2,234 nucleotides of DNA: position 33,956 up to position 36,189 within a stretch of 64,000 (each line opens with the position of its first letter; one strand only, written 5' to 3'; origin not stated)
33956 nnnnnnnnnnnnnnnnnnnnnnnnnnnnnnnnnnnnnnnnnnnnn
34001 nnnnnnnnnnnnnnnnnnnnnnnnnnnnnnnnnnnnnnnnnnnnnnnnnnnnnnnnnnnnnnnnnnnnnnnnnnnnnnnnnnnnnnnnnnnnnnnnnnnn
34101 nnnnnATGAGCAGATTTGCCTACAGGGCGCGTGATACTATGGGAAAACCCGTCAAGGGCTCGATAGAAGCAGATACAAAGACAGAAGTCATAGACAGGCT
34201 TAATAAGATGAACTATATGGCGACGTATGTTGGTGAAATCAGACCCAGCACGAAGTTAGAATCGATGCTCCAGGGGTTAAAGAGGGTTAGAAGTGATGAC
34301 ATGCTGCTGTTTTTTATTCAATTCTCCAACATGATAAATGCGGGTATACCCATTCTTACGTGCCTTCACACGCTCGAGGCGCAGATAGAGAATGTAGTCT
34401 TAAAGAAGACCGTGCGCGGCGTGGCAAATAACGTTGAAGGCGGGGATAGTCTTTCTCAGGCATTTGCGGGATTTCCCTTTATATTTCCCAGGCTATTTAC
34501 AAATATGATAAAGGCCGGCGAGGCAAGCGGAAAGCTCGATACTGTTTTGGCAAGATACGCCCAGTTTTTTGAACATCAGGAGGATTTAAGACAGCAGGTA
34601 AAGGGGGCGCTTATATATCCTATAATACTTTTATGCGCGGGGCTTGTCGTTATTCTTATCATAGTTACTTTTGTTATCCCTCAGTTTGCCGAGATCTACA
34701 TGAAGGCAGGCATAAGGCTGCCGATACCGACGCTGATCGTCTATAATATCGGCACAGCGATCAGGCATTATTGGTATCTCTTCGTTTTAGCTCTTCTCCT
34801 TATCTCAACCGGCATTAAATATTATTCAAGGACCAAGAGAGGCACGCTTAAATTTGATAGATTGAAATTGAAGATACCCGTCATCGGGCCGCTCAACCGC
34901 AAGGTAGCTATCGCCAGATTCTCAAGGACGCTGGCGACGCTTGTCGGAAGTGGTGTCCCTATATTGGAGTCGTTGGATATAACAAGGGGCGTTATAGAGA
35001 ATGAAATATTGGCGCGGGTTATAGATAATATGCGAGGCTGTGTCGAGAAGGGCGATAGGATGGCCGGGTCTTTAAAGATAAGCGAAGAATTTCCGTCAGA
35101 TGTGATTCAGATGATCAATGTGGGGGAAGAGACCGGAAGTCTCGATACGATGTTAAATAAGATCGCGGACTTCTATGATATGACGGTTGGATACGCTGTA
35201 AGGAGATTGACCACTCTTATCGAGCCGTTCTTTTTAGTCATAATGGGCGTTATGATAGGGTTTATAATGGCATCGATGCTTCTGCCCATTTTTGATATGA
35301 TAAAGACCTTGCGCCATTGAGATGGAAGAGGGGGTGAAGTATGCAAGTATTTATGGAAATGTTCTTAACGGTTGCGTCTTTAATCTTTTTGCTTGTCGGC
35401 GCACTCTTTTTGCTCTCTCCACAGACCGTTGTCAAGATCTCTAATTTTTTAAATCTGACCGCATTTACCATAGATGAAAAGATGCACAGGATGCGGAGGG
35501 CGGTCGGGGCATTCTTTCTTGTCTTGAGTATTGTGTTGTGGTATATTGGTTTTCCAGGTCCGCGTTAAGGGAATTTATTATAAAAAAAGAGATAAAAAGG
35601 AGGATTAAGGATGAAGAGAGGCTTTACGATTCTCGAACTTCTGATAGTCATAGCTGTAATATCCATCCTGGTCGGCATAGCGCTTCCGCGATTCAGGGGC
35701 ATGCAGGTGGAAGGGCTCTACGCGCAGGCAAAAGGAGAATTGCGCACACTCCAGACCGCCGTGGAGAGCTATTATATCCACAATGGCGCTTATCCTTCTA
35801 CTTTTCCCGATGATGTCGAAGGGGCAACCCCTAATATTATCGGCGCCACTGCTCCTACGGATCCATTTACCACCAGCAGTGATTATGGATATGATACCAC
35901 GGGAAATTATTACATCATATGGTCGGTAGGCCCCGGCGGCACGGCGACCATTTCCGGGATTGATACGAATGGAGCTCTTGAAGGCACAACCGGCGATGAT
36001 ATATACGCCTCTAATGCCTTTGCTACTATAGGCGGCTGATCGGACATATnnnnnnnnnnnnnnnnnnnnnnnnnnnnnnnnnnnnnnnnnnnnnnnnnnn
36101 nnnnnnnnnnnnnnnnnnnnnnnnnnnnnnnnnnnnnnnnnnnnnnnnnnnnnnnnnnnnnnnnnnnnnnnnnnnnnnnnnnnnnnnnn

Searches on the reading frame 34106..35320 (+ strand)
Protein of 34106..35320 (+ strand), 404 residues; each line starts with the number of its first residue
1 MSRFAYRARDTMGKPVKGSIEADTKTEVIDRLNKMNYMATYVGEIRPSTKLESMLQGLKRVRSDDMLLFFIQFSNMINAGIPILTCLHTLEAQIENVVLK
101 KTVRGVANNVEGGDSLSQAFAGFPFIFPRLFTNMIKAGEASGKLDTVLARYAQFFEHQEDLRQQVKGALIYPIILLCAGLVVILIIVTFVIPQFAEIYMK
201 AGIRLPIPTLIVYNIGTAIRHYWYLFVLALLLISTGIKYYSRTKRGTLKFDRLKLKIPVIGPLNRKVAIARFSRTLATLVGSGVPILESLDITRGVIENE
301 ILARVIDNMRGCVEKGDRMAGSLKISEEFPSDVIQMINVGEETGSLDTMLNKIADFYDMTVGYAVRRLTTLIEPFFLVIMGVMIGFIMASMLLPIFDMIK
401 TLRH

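Call 3: search_protein_families(library=pfam, proteins=[window:34106-35320:+], max_evalue=0.1)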
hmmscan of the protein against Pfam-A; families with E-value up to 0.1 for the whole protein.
window:34106-35320:+ (404 aa): 1 family
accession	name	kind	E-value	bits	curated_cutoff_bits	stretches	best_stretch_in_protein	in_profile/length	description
PF00482.28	T2SSF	-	9.7e-61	203.7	25.2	2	69-192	1-125/125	Type II secretion system (T2SS), protein F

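Call 4: search_protein_families(library=ncbifam, proteins=[window:34106-35320:+], max_evalue=0.1)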
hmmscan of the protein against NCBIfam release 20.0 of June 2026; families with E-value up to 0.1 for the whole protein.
window:34106-35320:+ (404 aa): 8 families
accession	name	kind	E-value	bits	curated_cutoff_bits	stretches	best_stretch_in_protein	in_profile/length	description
NF052607.1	T4PiliAsmPilCThrm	equivalog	2.3e-109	366.2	700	1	1-402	1-404/406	type IV pilus assembly protein PilC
TIGR02120.1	GspF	equivalog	2.3e-104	349.8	424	1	4-399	1-398/401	type II secretion system inner membrane protein GspF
NF052606.1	T4PiliAsmPilCMyx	equivalog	4.1e-99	332.3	700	1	3-401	21-417/419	type IV pilus assembly protein PilC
NF047826.1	T3SSXpsF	equivalog_domain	1.7e-78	264.3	650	1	1-400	1-402/405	type II secretion system protein XpsF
NF007861.0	PRK10573.1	equivalog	1.8e-73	247.9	401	1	4-399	7-395/401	protein transport protein HofC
NF041012.2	T4P_ComGB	equivalog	3.1e-46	158.2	240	1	68-400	5-332/332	competence type IV pilus assembly protein ComGB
NF045751.1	MPN385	equivalog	4e-05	24.3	120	1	335-400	36-101/105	MPN385 family protein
NF047920.1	lactonase_UilS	equivalog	0.028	14.1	400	0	168-203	21-53/285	UilS family quorum-quenching N-acyl-homoserine lactonase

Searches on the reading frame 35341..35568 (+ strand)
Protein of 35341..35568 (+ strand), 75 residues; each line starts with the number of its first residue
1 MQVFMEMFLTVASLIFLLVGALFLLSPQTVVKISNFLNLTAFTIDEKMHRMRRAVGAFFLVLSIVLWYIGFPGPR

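Call 47: search_protein_families(library=pfam, proteins=[window:35341-35568:+], max_evalue=0.01)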
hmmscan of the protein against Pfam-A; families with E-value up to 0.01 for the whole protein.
window:35341-35568:+ (75 aa): 1 family
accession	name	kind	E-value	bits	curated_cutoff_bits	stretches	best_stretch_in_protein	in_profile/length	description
PF14248.12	DUF4345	-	0.00011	22.6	26.5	1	6-70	3-63/119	Domain of unknown function (DUF4345)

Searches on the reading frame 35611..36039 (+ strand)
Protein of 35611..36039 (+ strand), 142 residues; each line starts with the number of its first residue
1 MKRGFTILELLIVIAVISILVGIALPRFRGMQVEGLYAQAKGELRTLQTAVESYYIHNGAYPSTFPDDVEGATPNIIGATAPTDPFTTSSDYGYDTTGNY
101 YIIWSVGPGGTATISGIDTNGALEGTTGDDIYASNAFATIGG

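Call 9: search_protein_families(library=pfam, proteins=[window:35611-36039:+], max_evalue=0.01)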
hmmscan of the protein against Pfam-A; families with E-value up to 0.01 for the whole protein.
window:35611-36039:+ (142 aa): 2 families
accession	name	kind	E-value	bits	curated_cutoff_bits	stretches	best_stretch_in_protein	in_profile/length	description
PF07963.17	N_methyl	-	2.1e-06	27.5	21.2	1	2-25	4-27/27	Prokaryotic N-terminal methylation motif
PF08334.16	T2SSG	-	3.1e-05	24.4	21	1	37-116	11-100/108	Type II secretion system (T2SS), protein G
